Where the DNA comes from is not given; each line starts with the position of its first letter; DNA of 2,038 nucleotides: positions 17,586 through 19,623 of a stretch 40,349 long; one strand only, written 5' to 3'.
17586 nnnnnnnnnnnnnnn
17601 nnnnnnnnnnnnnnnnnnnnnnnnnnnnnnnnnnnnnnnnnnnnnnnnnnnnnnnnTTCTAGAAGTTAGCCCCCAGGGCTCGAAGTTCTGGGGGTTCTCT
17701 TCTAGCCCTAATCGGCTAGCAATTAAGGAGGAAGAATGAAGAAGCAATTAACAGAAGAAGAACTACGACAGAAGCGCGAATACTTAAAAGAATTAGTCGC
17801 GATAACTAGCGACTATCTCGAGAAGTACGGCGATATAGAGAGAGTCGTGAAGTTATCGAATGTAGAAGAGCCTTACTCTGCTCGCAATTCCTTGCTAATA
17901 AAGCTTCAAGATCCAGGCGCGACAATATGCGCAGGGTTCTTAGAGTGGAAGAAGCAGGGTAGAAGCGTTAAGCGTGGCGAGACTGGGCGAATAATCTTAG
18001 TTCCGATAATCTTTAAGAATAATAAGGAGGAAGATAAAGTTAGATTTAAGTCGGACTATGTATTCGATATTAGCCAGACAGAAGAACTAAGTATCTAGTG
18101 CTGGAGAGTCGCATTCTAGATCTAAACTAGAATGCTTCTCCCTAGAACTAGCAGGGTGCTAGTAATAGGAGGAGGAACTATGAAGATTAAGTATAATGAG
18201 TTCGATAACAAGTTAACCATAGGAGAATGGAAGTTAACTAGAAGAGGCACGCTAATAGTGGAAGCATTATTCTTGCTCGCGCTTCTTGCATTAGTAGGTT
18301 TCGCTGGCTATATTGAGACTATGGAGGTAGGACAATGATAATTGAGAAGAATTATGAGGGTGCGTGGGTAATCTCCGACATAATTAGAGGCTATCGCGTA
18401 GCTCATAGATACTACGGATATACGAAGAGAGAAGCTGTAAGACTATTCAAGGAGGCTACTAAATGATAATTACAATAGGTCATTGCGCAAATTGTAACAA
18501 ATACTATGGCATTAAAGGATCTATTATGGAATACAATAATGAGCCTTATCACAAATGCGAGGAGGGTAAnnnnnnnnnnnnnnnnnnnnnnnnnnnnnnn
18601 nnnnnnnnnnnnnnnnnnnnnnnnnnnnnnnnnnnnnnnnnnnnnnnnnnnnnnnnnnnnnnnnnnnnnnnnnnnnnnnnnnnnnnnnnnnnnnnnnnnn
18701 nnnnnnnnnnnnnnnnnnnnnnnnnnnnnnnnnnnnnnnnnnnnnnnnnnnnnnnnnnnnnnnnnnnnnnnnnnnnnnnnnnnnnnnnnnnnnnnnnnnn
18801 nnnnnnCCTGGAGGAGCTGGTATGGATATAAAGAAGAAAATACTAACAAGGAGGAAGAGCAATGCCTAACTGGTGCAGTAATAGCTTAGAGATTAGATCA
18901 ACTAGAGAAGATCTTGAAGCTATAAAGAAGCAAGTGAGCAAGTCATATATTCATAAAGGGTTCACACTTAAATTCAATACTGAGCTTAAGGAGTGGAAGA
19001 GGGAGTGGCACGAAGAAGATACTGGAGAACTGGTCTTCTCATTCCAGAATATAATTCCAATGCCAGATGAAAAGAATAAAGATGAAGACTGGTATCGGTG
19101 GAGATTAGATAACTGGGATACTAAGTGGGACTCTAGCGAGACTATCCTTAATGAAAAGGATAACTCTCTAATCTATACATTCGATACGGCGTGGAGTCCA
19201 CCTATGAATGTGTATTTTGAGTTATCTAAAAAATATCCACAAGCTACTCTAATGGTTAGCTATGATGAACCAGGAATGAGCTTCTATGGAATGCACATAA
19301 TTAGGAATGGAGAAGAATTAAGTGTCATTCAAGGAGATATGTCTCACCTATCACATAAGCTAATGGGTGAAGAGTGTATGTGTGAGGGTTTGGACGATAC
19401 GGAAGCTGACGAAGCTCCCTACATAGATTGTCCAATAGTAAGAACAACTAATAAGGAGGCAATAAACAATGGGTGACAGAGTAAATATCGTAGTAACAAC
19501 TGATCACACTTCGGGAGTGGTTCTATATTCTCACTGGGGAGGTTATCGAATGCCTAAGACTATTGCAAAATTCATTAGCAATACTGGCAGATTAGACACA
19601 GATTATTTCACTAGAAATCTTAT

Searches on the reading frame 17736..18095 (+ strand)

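Call 65: search_protein_families(library=pfam, proteins=[window:17736-18095:+], max_evalue=0.001)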
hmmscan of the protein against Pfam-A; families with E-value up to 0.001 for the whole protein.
window:17736-18095:+ (120 aa): 1 family
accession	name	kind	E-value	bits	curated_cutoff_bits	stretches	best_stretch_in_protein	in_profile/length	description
PF08401.16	ArdcN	-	7.7e-07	29.8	22.6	1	42-100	37-101/123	N-terminal domain of anti-restriction factor ArdC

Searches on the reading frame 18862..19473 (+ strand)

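Call 65: search_protein_families(library=pfam, proteins=[window:18862-19473:+], max_evalue=0.001)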
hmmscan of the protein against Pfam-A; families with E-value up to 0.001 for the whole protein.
window:18862-19473:+ (204 aa): 1 family
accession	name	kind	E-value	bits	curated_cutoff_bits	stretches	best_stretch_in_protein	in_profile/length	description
PF18406.6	DUF1281_C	-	4.7e-14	52.5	22.8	1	85-161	2-72/88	Ferredoxin-like domain in Api92-like protein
